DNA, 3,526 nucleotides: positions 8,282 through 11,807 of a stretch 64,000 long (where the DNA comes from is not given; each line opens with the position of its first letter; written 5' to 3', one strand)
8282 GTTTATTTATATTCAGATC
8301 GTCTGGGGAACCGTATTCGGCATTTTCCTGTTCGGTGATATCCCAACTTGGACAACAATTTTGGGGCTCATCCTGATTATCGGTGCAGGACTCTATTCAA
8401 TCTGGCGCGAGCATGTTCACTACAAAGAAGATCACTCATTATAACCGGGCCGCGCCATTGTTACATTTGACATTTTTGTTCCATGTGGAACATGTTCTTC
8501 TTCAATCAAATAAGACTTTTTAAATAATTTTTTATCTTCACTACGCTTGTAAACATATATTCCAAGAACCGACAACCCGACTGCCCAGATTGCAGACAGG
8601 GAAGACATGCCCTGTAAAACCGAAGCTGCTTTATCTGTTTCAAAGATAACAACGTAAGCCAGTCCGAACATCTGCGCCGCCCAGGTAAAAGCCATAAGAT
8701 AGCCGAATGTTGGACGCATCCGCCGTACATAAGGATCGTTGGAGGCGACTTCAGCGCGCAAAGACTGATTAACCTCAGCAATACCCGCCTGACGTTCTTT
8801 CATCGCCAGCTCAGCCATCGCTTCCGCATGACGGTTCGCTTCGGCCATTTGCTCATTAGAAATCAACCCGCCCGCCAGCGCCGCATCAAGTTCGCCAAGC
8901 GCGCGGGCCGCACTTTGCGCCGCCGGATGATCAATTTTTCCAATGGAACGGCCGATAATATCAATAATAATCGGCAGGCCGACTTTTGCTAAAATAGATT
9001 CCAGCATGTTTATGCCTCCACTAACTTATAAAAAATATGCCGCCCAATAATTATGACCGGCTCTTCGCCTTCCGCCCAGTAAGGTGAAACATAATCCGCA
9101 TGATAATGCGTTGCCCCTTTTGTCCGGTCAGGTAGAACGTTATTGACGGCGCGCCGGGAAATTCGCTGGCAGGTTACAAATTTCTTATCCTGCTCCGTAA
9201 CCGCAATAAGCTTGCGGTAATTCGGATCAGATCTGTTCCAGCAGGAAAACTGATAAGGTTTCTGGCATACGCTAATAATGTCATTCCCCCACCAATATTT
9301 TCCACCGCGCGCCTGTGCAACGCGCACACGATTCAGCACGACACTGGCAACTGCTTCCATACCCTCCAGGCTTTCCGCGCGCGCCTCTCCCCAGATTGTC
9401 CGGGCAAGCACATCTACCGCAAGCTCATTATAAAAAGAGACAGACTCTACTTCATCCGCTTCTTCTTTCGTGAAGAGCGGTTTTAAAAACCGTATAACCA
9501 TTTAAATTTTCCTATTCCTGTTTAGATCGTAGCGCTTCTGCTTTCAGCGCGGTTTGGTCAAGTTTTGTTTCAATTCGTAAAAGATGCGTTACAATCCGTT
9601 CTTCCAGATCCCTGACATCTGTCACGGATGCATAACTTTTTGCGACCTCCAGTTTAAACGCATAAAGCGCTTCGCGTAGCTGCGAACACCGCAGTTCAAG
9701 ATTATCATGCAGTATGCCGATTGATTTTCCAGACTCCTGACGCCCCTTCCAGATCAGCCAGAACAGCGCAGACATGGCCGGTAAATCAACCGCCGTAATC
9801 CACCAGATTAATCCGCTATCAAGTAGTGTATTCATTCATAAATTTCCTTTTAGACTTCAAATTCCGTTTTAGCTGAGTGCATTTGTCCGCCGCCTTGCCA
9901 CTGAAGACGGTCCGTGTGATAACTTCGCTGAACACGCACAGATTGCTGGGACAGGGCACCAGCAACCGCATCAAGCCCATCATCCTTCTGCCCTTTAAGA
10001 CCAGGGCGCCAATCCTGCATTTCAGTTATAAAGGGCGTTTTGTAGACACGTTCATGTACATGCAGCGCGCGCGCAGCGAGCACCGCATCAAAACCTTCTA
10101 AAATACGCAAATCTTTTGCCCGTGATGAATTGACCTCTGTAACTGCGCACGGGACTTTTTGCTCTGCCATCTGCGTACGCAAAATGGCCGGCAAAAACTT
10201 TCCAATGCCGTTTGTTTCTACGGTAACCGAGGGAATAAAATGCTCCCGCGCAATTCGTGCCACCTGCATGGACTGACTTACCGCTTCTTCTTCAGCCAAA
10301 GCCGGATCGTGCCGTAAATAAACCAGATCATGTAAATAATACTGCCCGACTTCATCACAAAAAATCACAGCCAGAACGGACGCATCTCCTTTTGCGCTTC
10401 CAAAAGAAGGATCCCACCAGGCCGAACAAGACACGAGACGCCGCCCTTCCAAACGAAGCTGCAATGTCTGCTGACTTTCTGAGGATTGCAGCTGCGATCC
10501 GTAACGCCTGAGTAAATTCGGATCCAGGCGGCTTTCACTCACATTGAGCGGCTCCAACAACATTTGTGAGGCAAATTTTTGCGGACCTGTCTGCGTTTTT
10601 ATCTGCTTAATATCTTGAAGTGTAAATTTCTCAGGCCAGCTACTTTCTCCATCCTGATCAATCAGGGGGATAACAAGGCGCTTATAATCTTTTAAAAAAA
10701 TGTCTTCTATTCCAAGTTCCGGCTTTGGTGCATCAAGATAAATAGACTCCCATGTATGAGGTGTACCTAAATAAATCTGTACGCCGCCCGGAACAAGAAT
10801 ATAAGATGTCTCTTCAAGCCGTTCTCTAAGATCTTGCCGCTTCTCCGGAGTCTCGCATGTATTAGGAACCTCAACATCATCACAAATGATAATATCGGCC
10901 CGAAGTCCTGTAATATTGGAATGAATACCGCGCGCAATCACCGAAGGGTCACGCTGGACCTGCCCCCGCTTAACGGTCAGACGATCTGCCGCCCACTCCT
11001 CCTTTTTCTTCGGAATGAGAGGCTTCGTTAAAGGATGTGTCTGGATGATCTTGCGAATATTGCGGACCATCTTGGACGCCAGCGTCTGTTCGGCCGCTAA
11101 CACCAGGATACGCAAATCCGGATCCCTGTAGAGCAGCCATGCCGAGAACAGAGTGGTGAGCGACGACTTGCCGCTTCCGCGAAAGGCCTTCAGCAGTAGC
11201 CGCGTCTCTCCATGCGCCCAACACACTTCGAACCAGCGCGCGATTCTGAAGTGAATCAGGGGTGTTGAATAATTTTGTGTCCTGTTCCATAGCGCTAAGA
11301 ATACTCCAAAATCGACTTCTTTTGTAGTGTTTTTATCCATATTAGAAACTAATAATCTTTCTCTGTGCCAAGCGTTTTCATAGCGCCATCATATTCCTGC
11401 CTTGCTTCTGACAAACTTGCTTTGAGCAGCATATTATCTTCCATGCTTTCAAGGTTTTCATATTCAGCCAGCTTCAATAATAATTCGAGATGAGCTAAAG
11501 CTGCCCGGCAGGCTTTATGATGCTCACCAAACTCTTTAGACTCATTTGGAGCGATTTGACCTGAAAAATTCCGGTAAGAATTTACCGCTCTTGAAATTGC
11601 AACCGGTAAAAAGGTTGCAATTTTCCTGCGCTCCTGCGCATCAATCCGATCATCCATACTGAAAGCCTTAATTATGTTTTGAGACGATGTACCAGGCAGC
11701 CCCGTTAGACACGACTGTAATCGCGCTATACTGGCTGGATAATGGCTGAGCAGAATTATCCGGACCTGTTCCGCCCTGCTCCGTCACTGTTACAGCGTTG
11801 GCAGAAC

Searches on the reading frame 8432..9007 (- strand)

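Call 17: search_protein_families(library=pfam, proteins=[window:8432-9007:-], max_evalue=0.001)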
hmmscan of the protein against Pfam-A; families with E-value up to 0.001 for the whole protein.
window:8432-9007:- (191 aa): 1 family
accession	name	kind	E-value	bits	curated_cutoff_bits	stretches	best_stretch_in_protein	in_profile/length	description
PF11351.13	GTA_holin_3TM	-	7.3e-09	36.6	24.8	1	46-156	12-123/123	Holin of 3TMs, for gene-transfer release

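Call 77: search_protein_families(library=phrogs, proteins=[window:8432-9007:-], max_evalue=0.001)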
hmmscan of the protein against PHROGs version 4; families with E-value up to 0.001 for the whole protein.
window:8432-9007:- (191 aa): 3 families
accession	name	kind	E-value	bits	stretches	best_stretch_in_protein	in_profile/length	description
phrog_1544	-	unknown function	1.3e-17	65.1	1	37-159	45-182/200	-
phrog_3427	-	lysis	6.6e-07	30.4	1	54-160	33-135/141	holin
phrog_2121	-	unknown function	0.00036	21.1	1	55-131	163-233/284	-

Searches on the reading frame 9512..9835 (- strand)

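Call 71: search_protein_families(library=pfam, proteins=[window:9512-9835:-], max_evalue=1)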
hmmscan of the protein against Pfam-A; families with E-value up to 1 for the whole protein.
window:9512-9835:- (107 aa): 0 families

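Call 77: search_protein_families(library=phrogs, proteins=[window:9512-9835:-], max_evalue=0.001)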
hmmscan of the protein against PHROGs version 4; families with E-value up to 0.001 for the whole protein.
window:9512-9835:- (107 aa): 3 families
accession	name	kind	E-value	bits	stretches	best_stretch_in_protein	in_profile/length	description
phrog_29007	-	unknown function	6.4e-25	88.5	1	10-95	9-94/99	-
phrog_12220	-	unknown function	2.5e-06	28.6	1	42-100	19-77/89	-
phrog_7885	-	unknown function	1.8e-05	25.6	1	45-95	25-79/83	-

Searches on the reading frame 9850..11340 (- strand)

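Call 7: search_protein_families(library=pfam, proteins=[window:9850-11340:-], max_evalue=0.01)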
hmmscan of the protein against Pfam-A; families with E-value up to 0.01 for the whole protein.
window:9850-11340:- (496 aa): 4 families
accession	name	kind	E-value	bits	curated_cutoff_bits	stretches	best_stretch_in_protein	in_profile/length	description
PF22530.2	Terminase-T7_RNaseH-like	-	5.2e-07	30.3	27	1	334-423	17-105/108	Terminase Bacteriophage T7, Ribonuclease H-like domain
PF04851.21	ResIII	-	0.00074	19.9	22.5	1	41-105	19-83/164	Type III restriction enzyme, res subunit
PF05127.21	NAT10_TcmA_helicase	-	0.0012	19.1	22.7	1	50-124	2-71/176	RNA cytidine acetyltransferase NAT10/TcmA, helicase domain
PF03237.21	Terminase_6N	-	0.0067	16.5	22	0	54-179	6-128/215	Terminase large subunit, T4likevirus-type, N-terminal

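Call 8: search_protein_families(library=phrogs, proteins=[window:9850-11340:-], max_evalue=0.01)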
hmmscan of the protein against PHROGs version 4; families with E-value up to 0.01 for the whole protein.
window:9850-11340:- (496 aa): 8 families
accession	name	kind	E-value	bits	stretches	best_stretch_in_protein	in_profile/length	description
phrog_38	-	head and packaging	3.6e-87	294.8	1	8-476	270-713/760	terminase large subunit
phrog_4758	-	head and packaging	2.7e-22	80.3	1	10-179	19-190/243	terminase large subunit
phrog_17672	-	head and packaging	5.6e-20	72.6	1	44-205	64-228/395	terminase large subunit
phrog_5573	-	head and packaging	1.7e-08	35.2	1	217-473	10-241/250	terminase large subunit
phrog_2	-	head and packaging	7.1e-08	32.6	1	35-470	272-596/807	terminase large subunit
phrog_15524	-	head and packaging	2.2e-05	25.1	1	358-434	49-124/249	terminase large subunit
phrog_5989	-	head and packaging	0.00046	20.4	1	50-103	161-214/347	terminase large subunit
phrog_979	-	head and packaging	0.0048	16.6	0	306-465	437-598/642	terminase large subunit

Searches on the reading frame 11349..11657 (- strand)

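Call 71: search_protein_families(library=pfam, proteins=[window:11349-11657:-], max_evalue=1)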
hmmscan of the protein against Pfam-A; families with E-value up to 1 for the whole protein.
window:11349-11657:- (102 aa): 0 families

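Call 77: search_protein_families(library=phrogs, proteins=[window:11349-11657:-], max_evalue=0.001)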
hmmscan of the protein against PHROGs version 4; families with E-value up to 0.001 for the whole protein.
window:11349-11657:- (102 aa): 1 family
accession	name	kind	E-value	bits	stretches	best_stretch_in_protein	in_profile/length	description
phrog_31793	-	unknown function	6.5e-16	59.8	1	10-91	13-99/107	-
